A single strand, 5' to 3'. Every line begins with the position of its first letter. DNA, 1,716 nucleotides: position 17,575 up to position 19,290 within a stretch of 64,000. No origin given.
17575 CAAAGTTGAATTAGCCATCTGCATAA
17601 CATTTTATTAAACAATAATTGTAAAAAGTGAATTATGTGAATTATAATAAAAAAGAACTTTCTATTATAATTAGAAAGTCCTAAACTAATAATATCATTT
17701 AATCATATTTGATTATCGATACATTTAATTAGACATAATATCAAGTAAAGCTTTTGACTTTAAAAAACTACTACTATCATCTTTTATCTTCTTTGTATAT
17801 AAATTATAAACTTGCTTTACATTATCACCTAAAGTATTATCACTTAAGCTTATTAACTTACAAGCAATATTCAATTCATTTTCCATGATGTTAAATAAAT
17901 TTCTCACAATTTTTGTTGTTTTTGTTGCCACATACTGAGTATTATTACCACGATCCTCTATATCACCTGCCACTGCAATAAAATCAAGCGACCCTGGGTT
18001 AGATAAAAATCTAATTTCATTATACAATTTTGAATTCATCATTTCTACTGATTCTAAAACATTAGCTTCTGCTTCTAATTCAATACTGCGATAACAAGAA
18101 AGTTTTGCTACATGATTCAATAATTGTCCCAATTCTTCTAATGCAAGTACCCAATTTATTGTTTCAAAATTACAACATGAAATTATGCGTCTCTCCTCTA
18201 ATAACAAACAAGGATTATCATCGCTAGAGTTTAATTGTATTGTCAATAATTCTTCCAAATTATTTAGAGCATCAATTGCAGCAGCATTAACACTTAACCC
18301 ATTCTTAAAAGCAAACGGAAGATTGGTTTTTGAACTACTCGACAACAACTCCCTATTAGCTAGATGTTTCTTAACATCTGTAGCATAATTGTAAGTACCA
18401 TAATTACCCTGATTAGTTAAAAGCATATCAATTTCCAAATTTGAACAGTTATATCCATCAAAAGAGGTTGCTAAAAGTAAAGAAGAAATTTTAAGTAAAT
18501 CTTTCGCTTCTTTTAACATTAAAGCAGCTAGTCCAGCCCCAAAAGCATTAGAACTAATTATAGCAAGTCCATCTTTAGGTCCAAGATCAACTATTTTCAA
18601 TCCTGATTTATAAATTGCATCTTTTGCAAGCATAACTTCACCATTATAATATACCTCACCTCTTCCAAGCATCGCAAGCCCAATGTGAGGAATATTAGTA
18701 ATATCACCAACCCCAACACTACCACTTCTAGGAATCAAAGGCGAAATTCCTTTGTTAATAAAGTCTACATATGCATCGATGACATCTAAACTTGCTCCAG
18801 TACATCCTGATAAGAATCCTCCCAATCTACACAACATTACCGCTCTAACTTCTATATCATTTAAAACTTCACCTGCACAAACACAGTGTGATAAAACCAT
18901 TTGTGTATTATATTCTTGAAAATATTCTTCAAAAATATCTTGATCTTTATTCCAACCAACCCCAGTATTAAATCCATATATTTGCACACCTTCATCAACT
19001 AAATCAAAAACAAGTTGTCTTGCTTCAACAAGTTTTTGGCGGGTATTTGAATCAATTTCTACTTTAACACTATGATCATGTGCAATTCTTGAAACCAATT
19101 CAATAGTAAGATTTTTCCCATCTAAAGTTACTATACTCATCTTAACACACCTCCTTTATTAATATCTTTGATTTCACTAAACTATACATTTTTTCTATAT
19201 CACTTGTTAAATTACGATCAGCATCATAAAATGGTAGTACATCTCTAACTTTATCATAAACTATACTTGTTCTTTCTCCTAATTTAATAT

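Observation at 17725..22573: Tandem MIO-less HAL-fold lyase paralogues divergently paired with a BCCT transporter: candidate ergothioneine / histidine-betaine trimethylamine-lyase locus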

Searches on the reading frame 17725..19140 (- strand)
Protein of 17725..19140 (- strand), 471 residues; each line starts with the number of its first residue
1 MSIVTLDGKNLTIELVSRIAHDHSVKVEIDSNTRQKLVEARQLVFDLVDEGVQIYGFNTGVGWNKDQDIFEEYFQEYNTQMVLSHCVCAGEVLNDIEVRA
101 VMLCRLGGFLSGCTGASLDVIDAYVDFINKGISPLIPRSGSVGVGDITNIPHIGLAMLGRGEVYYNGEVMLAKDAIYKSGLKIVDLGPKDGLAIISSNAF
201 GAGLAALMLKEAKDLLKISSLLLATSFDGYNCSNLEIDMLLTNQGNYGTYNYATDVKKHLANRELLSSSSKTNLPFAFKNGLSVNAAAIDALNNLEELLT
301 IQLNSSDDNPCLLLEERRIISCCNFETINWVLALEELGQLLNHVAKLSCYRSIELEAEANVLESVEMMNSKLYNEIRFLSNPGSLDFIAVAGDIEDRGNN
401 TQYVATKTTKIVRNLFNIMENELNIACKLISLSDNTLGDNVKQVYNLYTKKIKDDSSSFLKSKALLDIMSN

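Call 3: search_protein_families(library=pfam, proteins=[window:17725-19140:-], max_evalue=0.01)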
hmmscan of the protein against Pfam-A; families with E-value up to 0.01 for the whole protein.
window:17725-19140:- (471 aa): 1 family
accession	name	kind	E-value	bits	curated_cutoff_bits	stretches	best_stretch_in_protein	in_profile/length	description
PF00221.24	Lyase_aromatic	-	1.4e-89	301.4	27.3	1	11-448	1-464/466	Aromatic amino acid lyase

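Call 4: search_protein_families(library=ncbifam, proteins=[window:17725-19140:-], max_evalue=0.01)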
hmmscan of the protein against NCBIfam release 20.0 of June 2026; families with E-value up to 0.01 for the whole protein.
window:17725-19140:- (471 aa): 8 families
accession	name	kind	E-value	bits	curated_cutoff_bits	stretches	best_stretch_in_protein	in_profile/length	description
NF006871.0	PRK09367.1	subfamily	4.9e-65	220.1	524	1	2-453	2-473/505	histidine ammonia-lyase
TIGR01225.1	hutH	equivalog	6.5e-65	219.5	539.15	1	4-448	1-465/506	histidine ammonia-lyase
TIGR04475.1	Phe_D_beta_mut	equivalog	9.6e-46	156.5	800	1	8-273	7-273/510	phenylalanine aminomutase (D-beta-phenylalanine forming)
NF053541.1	FlxA_rubin_TAL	equivalog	2.2e-37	128.7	700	1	23-326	12-331/498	flexirubin biosynthesis tyrosine ammonia-lyase FlxA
NF041222.1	BagA_FevW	exception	2.4e-34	118.8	1000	1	5-248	2-236/529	bagremycin/ferroverdin biosynthesis tyrosine ammonia-lyase BagA/FevW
TIGR03832.1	Tyr_2_3_mutase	equivalog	5.4e-34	117.6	501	1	6-233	1-228/507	tyrosine 2,3-aminomutase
TIGR01226.1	phe_am_lyase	equivalog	2.9e-30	105.2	519.15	1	3-224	32-263/680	phenylalanine ammonia-lyase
TIGR04473.1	taxol_Phe_23mut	exception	1.2e-17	63.4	1250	1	4-219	27-254/687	phenylalanine aminomutase (L-beta-phenylalanine forming)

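Call 5: search_solved_structures(query=window:17725-19140:-, max_evalue=0.001, show_alignments=2)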
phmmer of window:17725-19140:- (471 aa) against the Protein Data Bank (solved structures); distinct sequences matched with E-value up to 0.001: 39.
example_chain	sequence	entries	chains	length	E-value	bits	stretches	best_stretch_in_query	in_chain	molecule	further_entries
6s7j_A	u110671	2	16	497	1.5e-84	287.4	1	5-449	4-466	Uncharacterized protein | ergothionase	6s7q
7tqr_A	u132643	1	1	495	1.8e-40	142.2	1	2-453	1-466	Probable histidine ammonia-lyase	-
1gkj_A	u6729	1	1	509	8.4e-31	110.3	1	10-353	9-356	HISTIDINE AMMONIA-LYASE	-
1gkm_B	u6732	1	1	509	2.2e-30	108.9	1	10-353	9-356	Histidine ammonia-lyase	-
6v6h_A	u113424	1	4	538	3e-30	108.5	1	4-432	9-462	Histidine ammonia-lyase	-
1b8f_A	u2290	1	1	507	1.6e-29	106.1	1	10-353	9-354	Histidine ammonia-lyase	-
1eb4_A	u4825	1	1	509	2.2e-29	105.6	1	10-351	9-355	HISTIDINE AMMONIA-LYASE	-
1gk3_A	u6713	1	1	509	2.3e-29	105.6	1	10-353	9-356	HISTIDINE AMMONIA-LYASE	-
1gk2_A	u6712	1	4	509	3e-29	105.2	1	10-351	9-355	HISTIDINE AMMONIA-LYASE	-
2rjr_A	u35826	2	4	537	3.9e-26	94.9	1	4-222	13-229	Tyrosine aminomutase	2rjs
3kdy_A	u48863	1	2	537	3.9e-26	94.9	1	4-222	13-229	Histidine ammonia-lyase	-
2ohy_A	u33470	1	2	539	4e-26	94.9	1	4-222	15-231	Tyrosine aminomutase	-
2qve_A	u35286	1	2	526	4.9e-26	94.6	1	4-222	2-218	Tyrosine Aminomutase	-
3unv_A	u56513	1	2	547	6e-26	94.3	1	7-315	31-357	AdmH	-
3kdz_A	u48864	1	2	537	1.4e-25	93.1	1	4-222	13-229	Histidine ammonia-lyase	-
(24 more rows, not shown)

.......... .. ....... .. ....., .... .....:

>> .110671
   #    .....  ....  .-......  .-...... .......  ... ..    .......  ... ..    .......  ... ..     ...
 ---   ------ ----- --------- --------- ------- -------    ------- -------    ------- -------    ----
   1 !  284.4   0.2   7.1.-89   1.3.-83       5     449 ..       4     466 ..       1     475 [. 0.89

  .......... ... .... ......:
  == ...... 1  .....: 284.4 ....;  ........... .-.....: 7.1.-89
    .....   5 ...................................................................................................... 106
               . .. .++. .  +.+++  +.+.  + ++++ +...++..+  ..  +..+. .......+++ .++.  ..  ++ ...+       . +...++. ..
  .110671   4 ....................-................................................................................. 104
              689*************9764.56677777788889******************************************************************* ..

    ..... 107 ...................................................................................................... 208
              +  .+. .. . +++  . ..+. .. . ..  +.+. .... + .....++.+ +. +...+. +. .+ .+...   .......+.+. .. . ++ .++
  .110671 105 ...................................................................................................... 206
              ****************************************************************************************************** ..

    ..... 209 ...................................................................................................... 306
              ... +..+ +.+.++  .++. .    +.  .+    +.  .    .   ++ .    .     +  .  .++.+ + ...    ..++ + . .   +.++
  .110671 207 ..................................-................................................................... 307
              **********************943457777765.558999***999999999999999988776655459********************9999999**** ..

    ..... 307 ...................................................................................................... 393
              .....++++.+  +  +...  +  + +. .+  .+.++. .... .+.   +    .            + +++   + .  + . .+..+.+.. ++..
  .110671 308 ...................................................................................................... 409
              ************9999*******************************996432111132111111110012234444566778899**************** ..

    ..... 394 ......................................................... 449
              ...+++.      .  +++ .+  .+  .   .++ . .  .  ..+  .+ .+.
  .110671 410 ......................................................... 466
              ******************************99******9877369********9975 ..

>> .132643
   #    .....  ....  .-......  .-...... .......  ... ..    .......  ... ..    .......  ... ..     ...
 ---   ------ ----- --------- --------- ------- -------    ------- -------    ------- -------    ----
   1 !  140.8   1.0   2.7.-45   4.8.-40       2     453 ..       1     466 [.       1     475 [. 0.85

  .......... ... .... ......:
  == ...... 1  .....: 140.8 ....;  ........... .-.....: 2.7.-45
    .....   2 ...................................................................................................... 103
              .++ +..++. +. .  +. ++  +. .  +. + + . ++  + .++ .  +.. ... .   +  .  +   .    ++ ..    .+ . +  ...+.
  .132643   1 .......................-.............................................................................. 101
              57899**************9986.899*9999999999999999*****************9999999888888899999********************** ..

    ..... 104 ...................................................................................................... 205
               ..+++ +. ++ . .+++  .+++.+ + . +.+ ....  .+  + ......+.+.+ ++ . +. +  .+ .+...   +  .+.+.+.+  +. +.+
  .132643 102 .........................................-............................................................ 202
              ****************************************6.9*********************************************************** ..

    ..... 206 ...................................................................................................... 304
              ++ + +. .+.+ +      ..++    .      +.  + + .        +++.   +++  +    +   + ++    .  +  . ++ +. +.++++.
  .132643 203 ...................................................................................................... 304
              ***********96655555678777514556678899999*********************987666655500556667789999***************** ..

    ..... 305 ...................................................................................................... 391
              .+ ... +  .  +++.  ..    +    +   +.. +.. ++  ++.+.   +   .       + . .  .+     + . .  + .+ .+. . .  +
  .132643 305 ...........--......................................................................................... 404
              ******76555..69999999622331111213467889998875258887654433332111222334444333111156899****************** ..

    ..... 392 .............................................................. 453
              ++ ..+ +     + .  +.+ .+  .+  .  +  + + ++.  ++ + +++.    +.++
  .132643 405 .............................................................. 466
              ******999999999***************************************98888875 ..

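Call 11: find_homologous_proteins(query=window:17725-19140:-, max_evalue=1e-20)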
Query window:17725-19140:- (471 aa): 504 proteins with E <= 1e-20 among 8000 candidates; the best 120 are listed.
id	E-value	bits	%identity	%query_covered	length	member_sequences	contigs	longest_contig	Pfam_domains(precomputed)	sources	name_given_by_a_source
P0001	0.0e+0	1031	100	100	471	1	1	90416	PF00221.25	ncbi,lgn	ncbi:MAG: aromatic amino acid lyase [Bacilli bacterium]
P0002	3.0e-190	651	64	99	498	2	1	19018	PF00221.25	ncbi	-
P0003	6.6e-183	626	62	99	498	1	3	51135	PF00221.25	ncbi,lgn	-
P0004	1.6e-170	586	58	99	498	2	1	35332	PF00221.25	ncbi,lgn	-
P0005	1.4e-114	401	44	96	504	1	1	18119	PF00221.25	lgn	-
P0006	1.4e-112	395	45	96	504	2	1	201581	PF00221.25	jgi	-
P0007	2.8e-112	394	43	96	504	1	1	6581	PF00221.25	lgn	-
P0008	5.1e-112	393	44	96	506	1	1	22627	PF00221.25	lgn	-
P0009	1.7e-111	391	44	98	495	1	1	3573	PF00221.25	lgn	-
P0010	2.0e-110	388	42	94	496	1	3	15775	PF00221.25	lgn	-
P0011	2.0e-110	388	44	96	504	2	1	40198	PF00221.25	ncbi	ncbi:MAG: HAL/PAL/TAL family ammonia-lyase [Caulobacteraceae bacterium]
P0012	2.4e-110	387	43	96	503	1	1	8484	PF00221.25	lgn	-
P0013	3.2e-110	387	43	100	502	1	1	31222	PF00221.25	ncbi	-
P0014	4.8e-110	386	44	94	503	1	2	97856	PF00221.25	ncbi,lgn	-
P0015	8.9e-110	385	42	96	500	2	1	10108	PF00221.25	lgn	-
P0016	1.9e-109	384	45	95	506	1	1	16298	PF00221.25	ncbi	-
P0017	2.2e-109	384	44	94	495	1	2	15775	PF00221.25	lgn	-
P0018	2.4e-109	384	44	96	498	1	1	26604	PF00221.25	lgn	-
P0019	3.1e-109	384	44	92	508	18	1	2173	PF00221.25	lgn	-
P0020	3.3e-109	384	44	96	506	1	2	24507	PF00221.25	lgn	-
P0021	8.1e-109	382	45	94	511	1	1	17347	PF00221.25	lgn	-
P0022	1.1e-108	382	44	96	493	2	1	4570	PF00221.25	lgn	-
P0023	1.5e-108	381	40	100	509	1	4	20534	PF00221.25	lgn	-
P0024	3.0e-108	380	44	95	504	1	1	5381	PF00221.25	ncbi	-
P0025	3.1e-108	380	42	96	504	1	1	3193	PF00221.25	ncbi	-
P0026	3.5e-108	380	45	94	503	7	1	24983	PF00221.25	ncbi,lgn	-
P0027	4.5e-108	380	44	94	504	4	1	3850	PF00221.25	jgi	jgi:histidine ammonia-lyase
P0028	5.7e-108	380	44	95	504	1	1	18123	PF00221.25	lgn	-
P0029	9.0e-108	379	44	100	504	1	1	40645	PF00221.25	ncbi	-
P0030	1.0e-107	379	43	96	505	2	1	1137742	PF00221.25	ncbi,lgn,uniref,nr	ncbi:aromatic amino acid ammonia-lyase [Clostridium sp. MSJ-11]|uniref:Aromatic amino acid ammonia-l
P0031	1.1e-107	379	44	95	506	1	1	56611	PF00221.25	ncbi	-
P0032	1.7e-107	378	44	95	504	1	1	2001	PF00221.25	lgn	-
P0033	2.4e-107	377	40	96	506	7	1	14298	PF00221.25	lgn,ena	-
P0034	2.4e-107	377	43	95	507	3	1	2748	PF00221.25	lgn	-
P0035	3.1e-107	377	44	95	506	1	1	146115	PF00221.25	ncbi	-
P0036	3.6e-107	377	44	95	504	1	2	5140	PF00221.25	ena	-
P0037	4.8e-107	376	45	95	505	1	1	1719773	PF00221.25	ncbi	-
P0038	4.8e-107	376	42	96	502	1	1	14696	PF00221.25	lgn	-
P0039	9.0e-107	376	43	94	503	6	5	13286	PF00221.25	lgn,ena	-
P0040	1.0e-106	375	43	94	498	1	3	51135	PF00221.25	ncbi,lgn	-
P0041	1.1e-106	375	44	96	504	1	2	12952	PF00221.25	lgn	-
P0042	1.4e-106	375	44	95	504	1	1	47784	PF00221.25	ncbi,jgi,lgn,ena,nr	ncbi:MAG TPA: aromatic amino acid ammonia-lyase [Clostridia bacterium]|nr:aromatic amino acid ammoni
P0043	1.7e-106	375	42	98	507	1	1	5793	PF00221.25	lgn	-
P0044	1.7e-106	375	42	94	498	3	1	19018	PF00221.25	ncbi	-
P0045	3.2e-106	374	42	96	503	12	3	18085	PF00221.25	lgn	-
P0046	3.2e-106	374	43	95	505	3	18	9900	PF00221.25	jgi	jgi:histidine ammonia-lyase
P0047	3.4e-106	374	44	96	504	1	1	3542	PF00221.25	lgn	-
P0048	3.6e-106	374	43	98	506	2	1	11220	PF00221.25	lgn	-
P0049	4.7e-106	373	43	95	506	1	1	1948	PF00221.25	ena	-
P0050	5.1e-106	373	41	95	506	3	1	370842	PF00221.25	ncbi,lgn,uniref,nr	ncbi:HAL/PAL/TAL family ammonia-lyase [Maledivibacter halophilus]|uniref:Histidine ammonia-lyase n=1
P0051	5.3e-106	373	42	94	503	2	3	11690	PF00221.25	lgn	-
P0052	5.6e-106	373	42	96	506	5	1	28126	PF00221.25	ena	-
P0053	6.3e-106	373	42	94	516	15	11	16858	PF00221.25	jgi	jgi:histidine ammonia-lyase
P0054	6.7e-106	373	42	96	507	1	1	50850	PF00221.25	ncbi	-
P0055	6.7e-106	373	42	96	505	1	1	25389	PF00221.25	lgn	-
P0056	7.0e-106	373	43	94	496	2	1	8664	PF00221.25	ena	-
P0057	1.0e-105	372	41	100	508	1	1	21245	PF00221.25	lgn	-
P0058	1.1e-105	372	42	96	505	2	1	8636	PF00221.25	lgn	-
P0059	1.1e-105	372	41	99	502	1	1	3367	PF00221.25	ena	-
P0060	1.2e-105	372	43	96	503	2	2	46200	PF00221.25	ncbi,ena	-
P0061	2.1e-105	371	42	96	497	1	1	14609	PF00221.25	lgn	-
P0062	2.7e-105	371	41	94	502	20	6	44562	PF00221.25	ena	-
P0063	3.4e-105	370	42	96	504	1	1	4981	PF00221.25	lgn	-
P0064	6.1e-105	370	42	96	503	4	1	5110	PF00221.25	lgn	-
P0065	6.9e-105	369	42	100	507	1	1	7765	PF00221.25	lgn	-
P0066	7.3e-105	369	41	95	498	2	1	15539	PF00221.25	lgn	-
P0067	8.2e-105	369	42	94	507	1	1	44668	PF00221.25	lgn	-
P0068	9.9e-105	369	40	99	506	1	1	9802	PF00221.25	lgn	-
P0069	1.1e-104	369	42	93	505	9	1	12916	PF00221.25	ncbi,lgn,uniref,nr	ncbi:histidine ammonia-lyase [Clostridium sp.]|uniref:HAL/PAL/TAL family ammonia-lyase n=1 Tax=Clost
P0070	1.7e-104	368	43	96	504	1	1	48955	PF00221.25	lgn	-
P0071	1.7e-104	368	41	96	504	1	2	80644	PF00221.25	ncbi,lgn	-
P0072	2.7e-104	367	42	96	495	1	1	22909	PF00221.25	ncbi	-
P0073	3.9e-104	367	43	94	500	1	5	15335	PF00221.25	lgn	-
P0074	6.0e-104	366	41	98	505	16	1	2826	PF00221.25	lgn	-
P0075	7.7e-104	366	42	94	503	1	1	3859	PF00221.25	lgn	-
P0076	1.0e-103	365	42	94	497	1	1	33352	PF00221.25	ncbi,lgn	-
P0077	1.3e-103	365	42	89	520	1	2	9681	PF00221.25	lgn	-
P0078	1.7e-103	365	41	96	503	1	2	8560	PF00221.25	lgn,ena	-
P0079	1.9e-103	365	39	96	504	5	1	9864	PF00221.25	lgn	-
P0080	2.4e-103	364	41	94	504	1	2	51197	PF00221.25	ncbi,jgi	-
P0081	2.9e-103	364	40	99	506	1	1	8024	PF00221.25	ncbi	-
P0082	3.6e-103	364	42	95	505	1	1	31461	PF00221.25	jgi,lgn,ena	-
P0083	1.4e-102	362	41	94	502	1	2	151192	PF00221.25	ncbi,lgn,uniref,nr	ncbi:HAL/PAL/TAL family ammonia-lyase [Maledivibacter halophilus]|uniref:Histidine ammonia-lyase n=1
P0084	1.7e-102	361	41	94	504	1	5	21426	PF00221.25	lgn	-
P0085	2.0e-102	361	41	96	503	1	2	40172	PF00221.25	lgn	-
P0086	2.6e-102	361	41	99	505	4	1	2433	PF00221.25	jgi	jgi:histidine ammonia-lyase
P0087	3.2e-102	361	42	94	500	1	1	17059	PF00221.25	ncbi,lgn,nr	ncbi:MAG: aromatic amino acid lyase [Fusobacterium sp.]|nr:aromatic amino acid lyase [Fusobacterium 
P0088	3.8e-102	360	38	99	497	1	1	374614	PF00221.25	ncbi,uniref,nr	ncbi:aromatic amino acid lyase [Acidaminobacter sp. JC074]|uniref:HAL/PAL/TAL family ammonia-lyase n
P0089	5.8e-102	360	41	95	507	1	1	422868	PF00221.25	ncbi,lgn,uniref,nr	ncbi:HAL/PAL/TAL family ammonia-lyase [Sporosarcina limicola]|uniref:Histidine ammonia-lyase n=1 Tax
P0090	7.6e-102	359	40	98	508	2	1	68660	PF00221.25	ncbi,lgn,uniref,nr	ncbi:histidine ammonia-lyase [Anaerovirgula multivorans]|uniref:Histidine ammonia-lyase n=1 Tax=Anae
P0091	1.0e-101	359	40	99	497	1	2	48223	PF00221.25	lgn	-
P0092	1.2e-101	359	40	98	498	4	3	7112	PF00221.25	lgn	-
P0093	1.2e-101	359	41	95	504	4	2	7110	PF00221.25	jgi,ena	-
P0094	1.5e-101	358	43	91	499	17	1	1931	PF00221.25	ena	-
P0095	2.5e-101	358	40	96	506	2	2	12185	PF00221.25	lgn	-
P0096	3.0e-101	357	41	96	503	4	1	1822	PF00221.25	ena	-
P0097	3.7e-101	357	42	88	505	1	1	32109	PF00221.25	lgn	-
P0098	7.0e-101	356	39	99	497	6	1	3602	PF00221.25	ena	-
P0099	9.2e-101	356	38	95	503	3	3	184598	PF00221.25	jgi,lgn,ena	-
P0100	1.4e-100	355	40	95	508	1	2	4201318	PF00221.25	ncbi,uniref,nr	ncbi:histidine ammonia-lyase HutH [Clostridium aceticum]|uniref:Histidine ammonia-lyase HutH n=1 Tax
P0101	1.7e-100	355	41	94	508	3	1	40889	PF00221.25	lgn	-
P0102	1.8e-100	355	41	94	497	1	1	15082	PF00221.25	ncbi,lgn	-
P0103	1.9e-100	355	41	96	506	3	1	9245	PF00221.25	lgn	-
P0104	2.7e-100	354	39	100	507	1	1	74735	PF00221.25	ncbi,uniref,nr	ncbi:HAL/PAL/TAL family ammonia-lyase [Thermohalobacter berrensis]|uniref:Phenylalanine ammonia-lyas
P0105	3.6e-100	354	41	95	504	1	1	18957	PF00221.25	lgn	-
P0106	3.7e-100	354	41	96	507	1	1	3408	PF00221.25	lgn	-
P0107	4.1e-100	354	42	94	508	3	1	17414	PF00221.25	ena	-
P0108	4.8e-100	353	41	95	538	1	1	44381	PF00221.25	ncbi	-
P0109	5.4e-100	353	41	95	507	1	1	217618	PF00221.25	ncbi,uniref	ncbi:histidine ammonia-lyase [Clostridium sp. Mt-5]|uniref:Histidine ammonia-lyase n=1 Tax=Clostridi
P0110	1.5e-99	352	41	94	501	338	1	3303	PF00221.25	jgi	-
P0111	3.4e-99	351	41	95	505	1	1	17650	PF00221.25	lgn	-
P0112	4.1e-99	350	41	94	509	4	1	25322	PF00221.25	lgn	-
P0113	8.9e-99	349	39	94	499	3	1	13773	PF00221.25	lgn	-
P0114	9.6e-99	349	39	93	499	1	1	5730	PF00221.25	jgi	-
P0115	1.4e-98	349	38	99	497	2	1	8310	PF00221.25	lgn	-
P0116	3.0e-98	348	40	94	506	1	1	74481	PF00221.25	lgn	-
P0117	4.2e-98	347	40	96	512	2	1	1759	PF00221.25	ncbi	-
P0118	4.6e-98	347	38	96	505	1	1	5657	PF00221.25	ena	-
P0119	5.0e-98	347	41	96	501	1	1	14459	PF00221.25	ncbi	-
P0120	5.1e-98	347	39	94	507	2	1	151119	PF00221.25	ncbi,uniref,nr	ncbi:HAL/PAL/TAL family ammonia-lyase [Clostridium ljungdahlii]|uniref:Histidine ammonia-lyase n=1 T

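Call 15: find_encoding_contigs(protein=P0002, flank=10000, max_places=3)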
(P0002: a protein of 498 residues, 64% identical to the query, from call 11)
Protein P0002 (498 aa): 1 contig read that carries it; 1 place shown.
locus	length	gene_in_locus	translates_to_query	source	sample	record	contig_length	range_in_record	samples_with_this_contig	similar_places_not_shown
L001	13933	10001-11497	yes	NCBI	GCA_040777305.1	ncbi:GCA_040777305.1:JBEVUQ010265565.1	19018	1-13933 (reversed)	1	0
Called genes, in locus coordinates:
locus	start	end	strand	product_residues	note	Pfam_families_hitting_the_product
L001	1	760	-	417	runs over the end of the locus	PF12804:NTP_transf_3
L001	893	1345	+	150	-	PF00111:Fer2, PF13085:Fer2_3 (weak), PF01799:Fer2_2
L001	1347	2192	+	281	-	PF00941:FAD_binding_5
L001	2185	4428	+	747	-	PF01315:Ald_Xan_dh_C, PF02738:MoCoBD_1, PF20256:MoCoBD_2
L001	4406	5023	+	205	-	PF19842:YqeC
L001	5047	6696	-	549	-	PF02028:BCCT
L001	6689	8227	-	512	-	PF00221:Lyase_aromatic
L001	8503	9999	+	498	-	PF00221:Lyase_aromatic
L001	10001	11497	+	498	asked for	PF00221:Lyase_aromatic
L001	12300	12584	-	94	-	-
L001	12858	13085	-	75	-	-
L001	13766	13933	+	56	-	?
